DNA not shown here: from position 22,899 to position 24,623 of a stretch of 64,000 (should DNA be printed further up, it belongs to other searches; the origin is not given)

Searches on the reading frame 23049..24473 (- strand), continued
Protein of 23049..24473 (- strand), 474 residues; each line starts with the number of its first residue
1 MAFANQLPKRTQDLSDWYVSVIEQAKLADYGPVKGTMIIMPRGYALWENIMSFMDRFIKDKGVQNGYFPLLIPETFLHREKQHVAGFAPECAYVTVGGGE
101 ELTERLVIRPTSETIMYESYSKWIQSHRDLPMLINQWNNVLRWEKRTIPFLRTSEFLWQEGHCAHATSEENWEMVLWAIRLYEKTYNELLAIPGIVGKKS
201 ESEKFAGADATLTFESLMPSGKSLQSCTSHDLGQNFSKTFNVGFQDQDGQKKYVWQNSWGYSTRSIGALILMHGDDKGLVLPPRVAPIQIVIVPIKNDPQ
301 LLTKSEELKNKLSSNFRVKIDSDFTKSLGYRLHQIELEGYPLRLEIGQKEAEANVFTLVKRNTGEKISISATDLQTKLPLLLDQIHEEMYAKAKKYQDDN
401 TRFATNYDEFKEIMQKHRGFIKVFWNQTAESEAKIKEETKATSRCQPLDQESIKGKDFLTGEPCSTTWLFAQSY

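Call 102: predict_structure(alignment_id=A3)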
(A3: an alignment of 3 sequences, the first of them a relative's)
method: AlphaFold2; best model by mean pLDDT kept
length: 151 residues; sequences in the alignment: 3
mean_pLDDT: 35.2   pTM: 0.23
mean pLDDT of the five models: 35.2, 27.9, 26.3, 26.2, 24.6
residues with pLDDT >= 90: 0; 70-90: 0; 50-70: 0; < 50: 151
segments of 3 or more residues with pLDDT < 50: 1-151
pLDDT, mean of each block of 10 residues (from residue 1): 34 36 39 36 36 36 33 34 38 43 34 29 34 36 30 25
secondary structure, 60 per line:
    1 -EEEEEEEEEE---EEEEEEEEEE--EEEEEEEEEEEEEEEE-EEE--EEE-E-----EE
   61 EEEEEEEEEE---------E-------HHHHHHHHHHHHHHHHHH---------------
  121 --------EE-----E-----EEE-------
elements in order: E2-11 E15-24 E27-42 E44-46 E49-51 E59-70 H88-105 E142-144
